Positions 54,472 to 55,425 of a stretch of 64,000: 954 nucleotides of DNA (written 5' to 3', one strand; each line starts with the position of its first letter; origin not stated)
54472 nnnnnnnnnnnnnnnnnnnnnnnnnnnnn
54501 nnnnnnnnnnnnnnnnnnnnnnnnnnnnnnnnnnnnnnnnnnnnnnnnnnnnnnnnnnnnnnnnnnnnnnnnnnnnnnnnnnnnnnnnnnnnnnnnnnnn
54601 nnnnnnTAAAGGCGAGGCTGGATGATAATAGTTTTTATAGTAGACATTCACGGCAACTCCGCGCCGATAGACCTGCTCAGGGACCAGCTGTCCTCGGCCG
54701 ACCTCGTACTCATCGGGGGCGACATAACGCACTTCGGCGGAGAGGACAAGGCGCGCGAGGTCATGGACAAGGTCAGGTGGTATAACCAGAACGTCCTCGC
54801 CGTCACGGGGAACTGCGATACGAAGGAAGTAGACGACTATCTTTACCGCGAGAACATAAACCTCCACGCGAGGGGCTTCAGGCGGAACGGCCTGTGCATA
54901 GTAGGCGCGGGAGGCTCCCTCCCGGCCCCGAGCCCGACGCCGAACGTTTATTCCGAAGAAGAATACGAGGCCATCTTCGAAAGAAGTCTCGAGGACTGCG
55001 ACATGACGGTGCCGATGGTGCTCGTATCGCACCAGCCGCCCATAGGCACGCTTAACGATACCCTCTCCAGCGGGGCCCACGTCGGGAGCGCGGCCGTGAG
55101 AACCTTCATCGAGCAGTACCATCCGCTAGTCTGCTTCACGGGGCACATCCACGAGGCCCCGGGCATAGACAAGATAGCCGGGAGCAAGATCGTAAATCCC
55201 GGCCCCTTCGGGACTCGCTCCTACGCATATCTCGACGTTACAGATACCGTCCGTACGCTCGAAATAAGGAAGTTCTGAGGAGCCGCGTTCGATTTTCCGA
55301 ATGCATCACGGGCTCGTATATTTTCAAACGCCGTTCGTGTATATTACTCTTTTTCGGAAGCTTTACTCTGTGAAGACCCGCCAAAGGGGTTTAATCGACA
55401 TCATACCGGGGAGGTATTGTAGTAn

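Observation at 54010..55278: Stand-alone diadenylate-cyclase (DAC) domain gene tightly coupled to a calcineurin-like metallophosphoesterase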

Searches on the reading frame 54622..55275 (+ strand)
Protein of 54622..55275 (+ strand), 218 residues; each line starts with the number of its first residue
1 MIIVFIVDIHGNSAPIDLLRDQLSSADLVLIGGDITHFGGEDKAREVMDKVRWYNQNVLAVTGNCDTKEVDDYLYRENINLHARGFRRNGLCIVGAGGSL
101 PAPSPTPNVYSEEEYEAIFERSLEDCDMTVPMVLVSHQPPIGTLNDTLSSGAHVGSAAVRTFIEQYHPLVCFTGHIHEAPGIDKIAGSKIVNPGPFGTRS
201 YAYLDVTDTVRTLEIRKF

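Call 3: search_protein_families(library=pfam, proteins=[window:54622-55275:+], max_evalue=1)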
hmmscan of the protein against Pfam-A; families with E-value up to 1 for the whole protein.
window:54622-55275:+ (218 aa): 3 families
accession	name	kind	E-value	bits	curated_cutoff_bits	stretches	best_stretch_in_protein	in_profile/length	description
PF00149.33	Metallophos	-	2e-13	51.7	21.5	1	3-178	3-190/191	Calcineurin-like phosphoesterase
PF12850.12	Metallophos_2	-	3.6e-13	50.3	27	1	1-206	1-151/154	Calcineurin-like phosphoesterase superfamily domain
PF14582.11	Metallophos_3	-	7.3e-10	39.1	28.2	1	132-208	176-251/259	Metallophosphoesterase, calcineurin superfamily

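Call 4: search_protein_families(library=ncbifam, proteins=[window:54622-55275:+], max_evalue=1)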
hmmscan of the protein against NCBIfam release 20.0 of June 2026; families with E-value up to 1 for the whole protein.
window:54622-55275:+ (218 aa): 2 families
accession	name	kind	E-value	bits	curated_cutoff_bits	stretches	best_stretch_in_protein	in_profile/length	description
TIGR00040.1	yfcE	subfamily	3.5e-10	40.2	56.25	1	1-77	1-72/158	YfcE family phosphodiesterase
NF006988.0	PRK09453.1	equivalog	9.2e-08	32.1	117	1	1-77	1-84/183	phosphodiesterase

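Call 14: search_solved_structures(query=window:54622-55275:+, max_evalue=0.01, show_alignments=2)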
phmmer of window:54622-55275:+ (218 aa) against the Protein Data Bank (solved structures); distinct sequences matched with E-value up to 0.01: 1.
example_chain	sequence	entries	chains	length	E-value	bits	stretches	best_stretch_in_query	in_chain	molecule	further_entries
2yvt_A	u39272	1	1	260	1.2e-08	38.3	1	132-209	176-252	Hypothetical protein aq_1956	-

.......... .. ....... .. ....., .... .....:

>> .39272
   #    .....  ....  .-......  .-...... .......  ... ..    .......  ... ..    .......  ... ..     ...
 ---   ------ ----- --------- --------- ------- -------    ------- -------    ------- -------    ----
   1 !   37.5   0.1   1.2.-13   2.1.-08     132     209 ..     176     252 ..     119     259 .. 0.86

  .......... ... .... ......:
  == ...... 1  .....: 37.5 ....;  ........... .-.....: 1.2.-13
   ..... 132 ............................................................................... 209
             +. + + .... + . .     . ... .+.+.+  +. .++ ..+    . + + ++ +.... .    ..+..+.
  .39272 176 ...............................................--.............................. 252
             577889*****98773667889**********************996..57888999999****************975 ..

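Call 23: find_homologous_proteins(query=window:54622-55275:+)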
Query window:54622-55275:+ (218 aa): 694 proteins with E <= 0.001 among 945 candidates; the best 120 are listed.
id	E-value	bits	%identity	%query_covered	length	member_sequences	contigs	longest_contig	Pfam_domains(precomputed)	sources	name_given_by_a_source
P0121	2.3e-132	458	91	100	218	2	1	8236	PF12850.13,PF00149.34,PF14582.12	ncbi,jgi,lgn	jgi:Icc-related predicted phosphoesterase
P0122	7.3e-132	456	90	100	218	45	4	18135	PF12850.13,PF00149.34,PF14582.12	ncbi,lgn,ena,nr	ncbi:MAG: metallophosphoesterase family protein [Candidatus Dadabacteria bacterium]|nr:metallophosph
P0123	1.7e-101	357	72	100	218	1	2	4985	PF12850.13,PF00149.34,PF14582.12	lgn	-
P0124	4.5e-95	336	66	100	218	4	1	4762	PF12850.13,PF00149.34,PF14582.12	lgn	-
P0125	1.1e-94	334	69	99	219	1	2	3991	PF12850.13,PF00149.34,PF14582.12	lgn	-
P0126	2.4e-94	333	70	100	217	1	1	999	PF12850.13,PF00149.34,PF14582.12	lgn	-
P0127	3.3e-94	333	70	100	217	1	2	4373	PF12850.13,PF00149.34,PF14582.12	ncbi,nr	ncbi:MAG TPA: metallophosphoesterase family protein [Thermodesulfobacteriota bacterium]|nr:metalloph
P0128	3.5e-93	329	69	100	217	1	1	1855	PF12850.13,PF00149.34,PF14582.12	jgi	-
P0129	7.1e-93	328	67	100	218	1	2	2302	PF12850.13,PF00149.34,PF14582.12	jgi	jgi:uncharacterized protein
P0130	9.1e-93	328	68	100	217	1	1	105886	PF12850.13,PF00149.34,PF14582.12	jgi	-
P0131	3.5e-92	326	69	100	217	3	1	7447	PF12850.13,PF00149.34,PF14582.12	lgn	-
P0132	1.3e-91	324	66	100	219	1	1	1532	PF12850.13,PF00149.34,PF14582.12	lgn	-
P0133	1.4e-91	324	63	100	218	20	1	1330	PF12850.13,PF00149.34,PF14582.12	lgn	-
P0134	1.8e-91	324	65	100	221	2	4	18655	PF12850.13,PF00149.34,PF14582.12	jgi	jgi:Icc-related predicted phosphoesterase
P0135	3.3e-91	323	63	100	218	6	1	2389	PF12850.13,PF00149.34,PF14582.12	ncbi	-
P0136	3.9e-91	323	64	100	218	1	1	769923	PF12850.13,PF00149.34,PF14582.12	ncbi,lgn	ncbi:MAG: metallophosphoesterase family protein [Deltaproteobacteria bacterium]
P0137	1.7e-90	321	67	100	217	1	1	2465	PF12850.13,PF00149.34,PF14582.12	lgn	-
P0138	2.5e-90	320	63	100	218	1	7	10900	PF12850.13,PF00149.34,PF14582.12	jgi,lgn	jgi:hypothetical protein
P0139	2.6e-90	320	67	100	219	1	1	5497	PF12850.13,PF00149.34,PF14582.12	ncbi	-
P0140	6.1e-90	319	65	100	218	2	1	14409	PF12850.13,PF00149.34,PF14582.12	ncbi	ncbi:MAG: metallophosphoesterase [Thermodesulfobacteriota bacterium]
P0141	6.7e-90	319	67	100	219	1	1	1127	PF12850.13,PF00149.34,PF14582.12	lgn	-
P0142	8.1e-90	318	65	100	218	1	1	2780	PF12850.13,PF00149.34,PF14582.12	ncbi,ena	-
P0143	9.4e-90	318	63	100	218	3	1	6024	PF12850.13,PF00149.34,PF14582.12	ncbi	-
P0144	1.6e-89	317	67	100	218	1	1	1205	PF12850.13,PF00149.34,PF14582.12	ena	-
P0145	2.0e-89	317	65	100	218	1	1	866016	PF12850.13,PF00149.34,PF14582.12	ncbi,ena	-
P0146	4.1e-89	316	63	100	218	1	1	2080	PF12850.13,PF00149.34,PF14582.12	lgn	-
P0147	4.4e-89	316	62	100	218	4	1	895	PF12850.13,PF00149.34,PF14582.12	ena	-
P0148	4.7e-89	316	65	100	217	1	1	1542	PF12850.13,PF00149.34,PF14582.12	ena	-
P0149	4.7e-89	316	67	100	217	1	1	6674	PF12850.13,PF00149.34,PF14582.12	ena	-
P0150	4.9e-89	316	63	100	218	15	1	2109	PF12850.13,PF00149.34,PF14582.12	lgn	-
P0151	5.2e-89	316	61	100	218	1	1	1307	PF12850.13,PF00149.34,PF14582.12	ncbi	-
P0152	5.9e-89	316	63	100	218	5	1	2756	PF12850.13,PF00149.34,PF14582.12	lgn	-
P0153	1.1e-88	315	65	100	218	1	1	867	PF12850.13,PF00149.34,PF14582.12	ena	-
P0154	1.3e-88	315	65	100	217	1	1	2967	PF12850.13,PF00149.34,PF14582.12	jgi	jgi:uncharacterized protein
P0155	1.4e-88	314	63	100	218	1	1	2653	PF12850.13,PF00149.34,PF14582.12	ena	-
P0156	2.2e-88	314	66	100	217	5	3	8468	PF12850.13,PF00149.34,PF14582.12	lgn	-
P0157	2.3e-88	314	63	100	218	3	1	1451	PF12850.13,PF00149.34,PF14582.12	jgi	-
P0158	2.3e-88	314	62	100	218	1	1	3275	PF12850.13,PF00149.34,PF14582.12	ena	-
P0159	2.5e-88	314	67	100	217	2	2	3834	PF12850.13,PF00149.34,PF14582.12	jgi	jgi:hypothetical protein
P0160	3.1e-88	313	62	100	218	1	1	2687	PF12850.13,PF00149.34,PF14582.12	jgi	-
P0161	4.9e-88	313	65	100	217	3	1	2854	PF12850.13,PF00149.34,PF14582.12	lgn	-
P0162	5.0e-88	313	62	100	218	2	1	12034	PF12850.13,PF00149.34,PF14582.12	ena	-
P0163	6.1e-88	312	64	100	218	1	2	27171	PF12850.13,PF00149.34,PF14582.12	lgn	-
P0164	6.1e-88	312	61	100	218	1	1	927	PF12850.13,PF00149.34,PF14582.12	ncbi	-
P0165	8.7e-88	312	65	100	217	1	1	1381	PF12850.13,PF00149.34,PF14582.12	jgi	jgi:uncharacterized protein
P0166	1.2e-87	311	63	100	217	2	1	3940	PF12850.13,PF00149.34,PF14582.12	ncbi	-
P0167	1.3e-87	311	66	100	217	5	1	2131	PF12850.13,PF00149.34,PF14582.12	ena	-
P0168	1.7e-87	311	61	100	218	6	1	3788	PF12850.13,PF00149.34,PF14582.12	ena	-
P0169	3.2e-87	310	65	100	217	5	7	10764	PF12850.13,PF00149.34,PF14582.12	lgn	-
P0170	4.5e-87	309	62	100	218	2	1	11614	PF12850.13,PF00149.34,PF14582.12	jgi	-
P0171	1.9e-86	307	62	100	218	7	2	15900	PF12850.13,PF00149.34,PF14582.12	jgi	jgi:Icc-related predicted phosphoesterase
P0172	2.1e-86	307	63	100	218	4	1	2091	PF12850.13,PF00149.34,PF14582.12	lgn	-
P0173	2.4e-86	307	61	100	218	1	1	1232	PF12850.13,PF00149.34,PF14582.12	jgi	jgi:Icc-related predicted phosphoesterase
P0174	3.2e-86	307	61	100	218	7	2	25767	PF12850.13,PF00149.34,PF14582.12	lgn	-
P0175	4.9e-86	306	64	100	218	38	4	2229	PF12850.13,PF00149.34,PF14582.12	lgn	-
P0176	6.4e-86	306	61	100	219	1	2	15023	PF12850.13,PF00149.34,PF14582.12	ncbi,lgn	-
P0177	8.7e-86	305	61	100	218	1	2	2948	PF12850.13,PF00149.34,PF14582.12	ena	-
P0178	1.8e-85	304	61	100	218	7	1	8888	PF12850.13,PF00149.34,PF14582.12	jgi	-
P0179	3.2e-85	303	63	100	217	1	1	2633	PF12850.13,PF00149.34,PF14582.12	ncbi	-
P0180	4.5e-85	303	61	100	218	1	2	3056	PF12850.13,PF00149.34,PF14582.12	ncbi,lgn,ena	-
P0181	5.9e-85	303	61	100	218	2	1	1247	PF12850.13,PF00149.34,PF14582.12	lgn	-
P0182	6.2e-85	302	58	100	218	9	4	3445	PF12850.13,PF00149.34,PF14582.12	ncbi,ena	-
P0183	6.8e-85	302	63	100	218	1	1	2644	PF12850.13,PF00149.34,PF14582.12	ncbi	-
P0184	7.8e-85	302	63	100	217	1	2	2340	PF12850.13,PF00149.34,PF14582.12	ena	-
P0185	1.4e-84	301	61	100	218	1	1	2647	PF12850.13,PF00149.34,PF14582.12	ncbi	-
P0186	8.2e-84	299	59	100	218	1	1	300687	PF12850.13,PF00149.34,PF14582.12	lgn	-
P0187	8.3e-84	299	60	100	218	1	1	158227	PF12850.13,PF00149.34,PF14582.12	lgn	-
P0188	8.6e-84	299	59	100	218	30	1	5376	PF12850.13,PF00149.34,PF14582.12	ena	-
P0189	8.8e-84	299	62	100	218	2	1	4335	PF12850.13,PF00149.34,PF14582.12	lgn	-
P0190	2.0e-83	298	60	100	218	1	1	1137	PF12850.13,PF00149.34,PF14582.12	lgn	-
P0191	2.0e-83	298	60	100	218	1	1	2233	PF12850.13,PF00149.34,PF14582.12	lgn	-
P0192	2.4e-83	297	60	100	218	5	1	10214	PF12850.13,PF00149.34,PF14582.12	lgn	-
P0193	2.4e-83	297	60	100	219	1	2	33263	PF12850.13,PF00149.34,PF14582.12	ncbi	-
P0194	3.0e-83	297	63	100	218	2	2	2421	PF12850.13,PF00149.34,PF14582.12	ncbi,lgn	-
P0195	4.9e-83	296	61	100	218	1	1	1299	PF12850.13,PF00149.34,PF14582.12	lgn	-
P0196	6.8e-83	296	59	100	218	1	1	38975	PF12850.13,PF00149.34,PF14582.12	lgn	-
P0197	7.1e-83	296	61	100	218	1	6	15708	PF12850.13,PF00149.34,PF14582.12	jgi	jgi:uncharacterized protein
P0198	7.2e-83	296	60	100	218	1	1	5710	PF12850.13,PF00149.34,PF14582.12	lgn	-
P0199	9.0e-83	295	64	100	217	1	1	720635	PF12850.13,PF00149.34,PF14582.12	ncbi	ncbi:MAG: metallophosphoesterase family protein [Thermodesulfobacteriota bacterium]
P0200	9.4e-83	295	59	100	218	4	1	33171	PF12850.13,PF00149.34,PF14582.12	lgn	-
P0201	1.2e-82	295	59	100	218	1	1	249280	PF12850.13,PF00149.34,PF14582.12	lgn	-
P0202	1.3e-82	295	61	100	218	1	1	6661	PF12850.13,PF00149.34,PF14582.12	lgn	-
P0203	1.5e-82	295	62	100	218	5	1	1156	PF12850.13,PF00149.34,PF14582.12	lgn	-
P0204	2.1e-82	294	60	100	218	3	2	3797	PF12850.13,PF00149.34,PF14582.12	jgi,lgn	jgi:hypothetical protein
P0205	2.2e-82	294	59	100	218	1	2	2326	PF12850.13,PF00149.34,PF14582.12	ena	-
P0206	2.5e-82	294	60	100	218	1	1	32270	PF12850.13,PF00149.34,PF14582.12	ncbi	-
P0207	2.5e-82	294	60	100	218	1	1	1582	PF12850.13,PF00149.34,PF14582.12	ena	-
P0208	5.3e-82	293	58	100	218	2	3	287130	PF12850.13,PF00149.34,PF14582.12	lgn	-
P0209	6.6e-82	293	60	100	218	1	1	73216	PF12850.13,PF00149.34,PF14582.12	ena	-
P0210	7.3e-82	292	58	100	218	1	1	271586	PF12850.13,PF00149.34,PF14582.12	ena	-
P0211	1.2e-81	292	60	100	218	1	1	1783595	PF12850.13,PF00149.34,PF14582.12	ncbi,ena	-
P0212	1.4e-81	291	57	100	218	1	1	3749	PF12850.13,PF00149.34,PF14582.12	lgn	-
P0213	1.7e-81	291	59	100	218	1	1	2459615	PF12850.13,PF00149.34,PF14582.12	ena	-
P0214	2.0e-81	291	60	100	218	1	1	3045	PF12850.13,PF00149.34,PF14582.12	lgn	-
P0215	2.6e-81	291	57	100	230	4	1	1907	PF12850.13,PF00149.34,PF14582.12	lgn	-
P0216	5.0e-79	283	58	100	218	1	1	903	PF12850.13,PF00149.34,PF14582.12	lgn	-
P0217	2.2e-78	281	57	100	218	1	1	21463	PF12850.13,PF00149.34,PF14582.12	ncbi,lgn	ncbi:MAG: metallophosphoesterase family protein [Thermodesulfobacteriota bacterium]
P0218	1.7e-73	265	55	100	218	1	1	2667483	PF12850.13,PF00149.34,PF14582.12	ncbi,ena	-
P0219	1.0e-66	243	65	79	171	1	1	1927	PF12850.13,PF00149.34,PF14582.12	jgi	jgi:hypothetical protein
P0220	1.8e-66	242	53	99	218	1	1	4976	PF12850.13,PF00149.34,PF14582.12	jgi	-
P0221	2.7e-65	238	51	99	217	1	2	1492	PF12850.13,PF00149.34,PF14582.12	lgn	-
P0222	7.7e-65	237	51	99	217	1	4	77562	PF12850.13,PF00149.34,PF14582.12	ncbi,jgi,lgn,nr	ncbi:MAG: hypothetical protein GX552_13025 [Chloroflexi bacterium]|jgi:Icc-related predicted phospho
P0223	3.5e-64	235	53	99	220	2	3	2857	PF12850.13,PF00149.34,PF14582.12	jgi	jgi:Icc-related predicted phosphoesterase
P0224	7.5e-64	234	51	95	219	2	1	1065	PF12850.13,PF00149.34,PF14582.12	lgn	-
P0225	8.1e-64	233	48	100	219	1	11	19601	PF12850.13,PF00149.34,PF14582.12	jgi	jgi:Icc-related predicted phosphoesterase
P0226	1.2e-63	233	52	99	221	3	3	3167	PF12850.13,PF00149.34,PF14582.12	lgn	-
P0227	2.0e-63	232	48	100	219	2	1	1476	PF12850.13,PF00149.34,PF14582.12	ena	-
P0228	2.5e-63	232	47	100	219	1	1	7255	PF12850.13,PF00149.34,PF14582.12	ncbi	-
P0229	2.7e-63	232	50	100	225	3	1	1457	PF12850.13,PF00149.34,PF14582.12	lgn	-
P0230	6.7e-63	230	52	99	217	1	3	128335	PF12850.13,PF00149.34,PF14582.12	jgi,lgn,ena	-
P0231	8.3e-63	230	48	100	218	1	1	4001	PF12850.13,PF00149.34,PF14582.12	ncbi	-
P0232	8.9e-63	230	50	100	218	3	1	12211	PF12850.13,PF00149.34,PF14582.12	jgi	-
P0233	9.8e-63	230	48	100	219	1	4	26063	PF12850.13,PF00149.34,PF14582.12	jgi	jgi:Icc-related predicted phosphoesterase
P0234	1.3e-62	230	52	100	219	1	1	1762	PF12850.13,PF00149.34,PF14582.12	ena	-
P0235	1.4e-62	229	50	100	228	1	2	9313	PF12850.13,PF00149.34,PF14582.12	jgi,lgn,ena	-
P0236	1.6e-62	229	49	99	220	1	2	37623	PF12850.13,PF00149.34,PF14582.12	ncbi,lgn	ncbi:MAG: metallophosphoesterase [Anaerolineales bacterium]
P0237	3.7e-62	228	49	100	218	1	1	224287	PF12850.13,PF00149.34,PF14582.12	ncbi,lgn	ncbi:MAG: metallophosphoesterase [Planctomycetota bacterium]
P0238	5.7e-62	227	50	99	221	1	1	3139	PF12850.13,PF00149.34,PF14582.12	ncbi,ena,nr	ncbi:MAG: metallophosphoesterase [Anaerolineales bacterium]|nr:metallophosphoesterase [Anaerolineale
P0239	7.6e-62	227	49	100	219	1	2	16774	PF12850.13,PF00149.34,PF14582.12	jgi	jgi:Icc-related predicted phosphoesterase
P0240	8.0e-62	227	51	99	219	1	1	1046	PF12850.13,PF00149.34,PF14582.12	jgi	jgi:Icc-related predicted phosphoesterase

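Call 25: find_encoding_contigs(protein=P0222, flank=4000, max_places=3)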
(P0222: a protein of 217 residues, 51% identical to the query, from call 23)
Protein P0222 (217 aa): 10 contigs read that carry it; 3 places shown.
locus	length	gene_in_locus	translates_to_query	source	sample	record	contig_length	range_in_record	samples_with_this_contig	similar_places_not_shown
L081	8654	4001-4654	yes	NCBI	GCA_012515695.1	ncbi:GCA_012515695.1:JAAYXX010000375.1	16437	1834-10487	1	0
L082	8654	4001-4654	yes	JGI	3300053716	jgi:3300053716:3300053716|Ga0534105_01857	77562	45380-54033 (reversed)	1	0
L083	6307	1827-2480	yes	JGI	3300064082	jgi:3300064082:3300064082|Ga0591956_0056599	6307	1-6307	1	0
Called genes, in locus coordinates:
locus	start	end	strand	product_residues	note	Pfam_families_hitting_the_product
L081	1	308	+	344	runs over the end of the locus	PF08240:ADH_N, PF16912:Glu_dehyd_C (weak), PF00107:ADH_zinc_N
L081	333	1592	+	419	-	PF07690:MFS_1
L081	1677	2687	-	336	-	PF20511:PMI_typeI_cat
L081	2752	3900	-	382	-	PF01244:Peptidase_M19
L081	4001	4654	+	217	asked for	PF00149:Metallophos, PF12850:Metallophos_2, PF14582:Metallophos_3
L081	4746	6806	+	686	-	PF04851:ResIII, PF00270:DEAD (faint), PF17757:UvrB_inter, PF27431:UvrB_3rd, PF00271:Helicase_C, PF12344:UvrB, PF02151:UVR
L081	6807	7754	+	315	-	PF04055:Radical_SAM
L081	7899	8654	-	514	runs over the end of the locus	PF01266:DAO, PF00355:Rieske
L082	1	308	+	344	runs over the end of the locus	PF08240:ADH_N, PF16912:Glu_dehyd_C (weak), PF00107:ADH_zinc_N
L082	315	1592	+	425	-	PF07690:MFS_1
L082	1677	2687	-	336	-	PF20511:PMI_typeI_cat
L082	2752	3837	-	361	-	PF01244:Peptidase_M19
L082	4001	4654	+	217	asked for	PF00149:Metallophos, PF12850:Metallophos_2, PF14582:Metallophos_3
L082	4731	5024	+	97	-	PF04851:ResIII (weak)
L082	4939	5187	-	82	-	-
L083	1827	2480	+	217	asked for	PF00149:Metallophos, PF12850:Metallophos_2, PF14582:Metallophos_3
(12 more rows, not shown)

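Call 26: find_encoding_contigs(protein=P0237, flank=4000, max_places=2)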
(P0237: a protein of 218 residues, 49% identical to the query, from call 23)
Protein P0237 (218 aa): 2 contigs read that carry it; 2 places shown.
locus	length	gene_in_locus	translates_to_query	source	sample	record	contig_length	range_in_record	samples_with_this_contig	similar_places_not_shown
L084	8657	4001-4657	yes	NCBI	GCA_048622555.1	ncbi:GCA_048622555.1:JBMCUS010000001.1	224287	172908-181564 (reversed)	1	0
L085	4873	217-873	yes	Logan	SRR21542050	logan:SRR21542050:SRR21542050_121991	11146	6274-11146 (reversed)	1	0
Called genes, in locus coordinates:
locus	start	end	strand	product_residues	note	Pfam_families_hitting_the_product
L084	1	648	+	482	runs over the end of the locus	PF00206:Lyase_1, PF10397:ADSL_C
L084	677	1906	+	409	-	-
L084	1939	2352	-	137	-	PF01894:YjbQ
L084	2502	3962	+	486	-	PF00884:Sulfatase, PF01663:Phosphodiest (faint), PF02995:DUF229 (weak), PF16347:SGSH_C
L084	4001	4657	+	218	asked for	PF00149:Metallophos, PF12850:Metallophos_2, PF14582:Metallophos_3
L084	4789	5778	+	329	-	PF01380:SIS, PF00571:CBS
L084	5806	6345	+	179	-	PF00702:Hydrolase, PF08282:Hydrolase_3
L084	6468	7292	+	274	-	PF00106:adh_short, PF08659:KR (weak), PF13561:adh_short_C2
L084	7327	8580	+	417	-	PF01546:Peptidase_M20, PF07687:M20_dimer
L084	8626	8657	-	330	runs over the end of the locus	PF04041:Glyco_hydro_130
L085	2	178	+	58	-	?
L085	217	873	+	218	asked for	PF00149:Metallophos, PF12850:Metallophos_2, PF14582:Metallophos_3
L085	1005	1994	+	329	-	PF01380:SIS, PF00571:CBS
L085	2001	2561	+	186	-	PF00702:Hydrolase, PF08282:Hydrolase_3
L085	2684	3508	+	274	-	PF00106:adh_short, PF08659:KR (weak), PF13561:adh_short_C2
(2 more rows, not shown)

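Call 27: find_encoding_contigs(protein=P0230, flank=4000, max_places=2)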
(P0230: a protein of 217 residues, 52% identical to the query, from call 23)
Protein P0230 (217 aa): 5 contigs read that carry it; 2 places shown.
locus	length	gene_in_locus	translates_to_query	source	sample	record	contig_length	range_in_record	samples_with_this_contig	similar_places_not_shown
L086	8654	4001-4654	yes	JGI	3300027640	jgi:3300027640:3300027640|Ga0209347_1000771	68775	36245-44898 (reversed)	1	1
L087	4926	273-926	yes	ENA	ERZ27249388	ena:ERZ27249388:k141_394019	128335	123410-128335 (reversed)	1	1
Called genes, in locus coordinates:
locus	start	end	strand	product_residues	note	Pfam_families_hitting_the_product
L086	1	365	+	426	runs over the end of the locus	PF07690:MFS_1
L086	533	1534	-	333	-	PF20511:PMI_typeI_cat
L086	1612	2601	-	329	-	PF01244:Peptidase_M19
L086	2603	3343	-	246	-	PF01261:AP_endonuc_2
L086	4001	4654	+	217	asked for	PF00149:Metallophos, PF12850:Metallophos_2, PF14582:Metallophos_3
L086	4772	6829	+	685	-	PF04851:ResIII, PF00270:DEAD (faint), PF17757:UvrB_inter, PF27431:UvrB_3rd, PF00271:Helicase_C, PF12344:UvrB, PF02151:UVR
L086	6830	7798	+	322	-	PF04055:Radical_SAM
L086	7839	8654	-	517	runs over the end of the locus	PF01266:DAO, PF00355:Rieske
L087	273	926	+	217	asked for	PF00149:Metallophos, PF12850:Metallophos_2, PF14582:Metallophos_3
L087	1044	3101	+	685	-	PF04851:ResIII, PF00270:DEAD (faint), PF17757:UvrB_inter, PF27431:UvrB_3rd, PF00271:Helicase_C, PF12344:UvrB, PF02151:UVR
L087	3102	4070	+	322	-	PF04055:Radical_SAM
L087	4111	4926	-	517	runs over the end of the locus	PF01266:DAO, PF00355:Rieske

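Call 28: find_encoding_contigs(protein=P0236, flank=4000, max_places=2)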
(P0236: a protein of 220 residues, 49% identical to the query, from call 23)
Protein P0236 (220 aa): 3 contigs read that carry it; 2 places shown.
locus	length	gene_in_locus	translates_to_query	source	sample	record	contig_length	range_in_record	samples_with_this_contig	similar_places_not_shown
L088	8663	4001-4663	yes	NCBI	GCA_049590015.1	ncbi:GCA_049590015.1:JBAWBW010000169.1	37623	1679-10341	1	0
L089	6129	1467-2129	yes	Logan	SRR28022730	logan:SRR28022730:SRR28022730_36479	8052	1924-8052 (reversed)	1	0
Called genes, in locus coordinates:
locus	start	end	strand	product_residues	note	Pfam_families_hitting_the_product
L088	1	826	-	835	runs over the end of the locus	PF00270:DEAD, PF00271:Helicase_C, PF22982:WHD_HRQ1, PF01844:HNH, PF09369:MZB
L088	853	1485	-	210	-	PF07336:ABATE, PF11706:zf-CGNR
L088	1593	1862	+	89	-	-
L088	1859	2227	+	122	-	PF12680:SnoaL_2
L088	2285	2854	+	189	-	PF00583:Acetyltransf_1, PF13673:Acetyltransf_10 (faint), PF13508:Acetyltransf_7 (weak)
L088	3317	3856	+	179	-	-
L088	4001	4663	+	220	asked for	PF00149:Metallophos, PF12850:Metallophos_2, PF14582:Metallophos_3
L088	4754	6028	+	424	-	-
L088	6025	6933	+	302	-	PF04519:Bactofilin (weak), PF26514:DUF8173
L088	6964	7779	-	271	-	PF01186:Lysyl_oxidase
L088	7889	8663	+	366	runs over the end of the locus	PF01926:MMR_HSR1, PF02421:FeoB_N (weak), PF06071:YchF-GTPase_C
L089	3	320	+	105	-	?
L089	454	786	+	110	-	-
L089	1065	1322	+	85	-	-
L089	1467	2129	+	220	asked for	PF00149:Metallophos, PF12850:Metallophos_2, PF14582:Metallophos_3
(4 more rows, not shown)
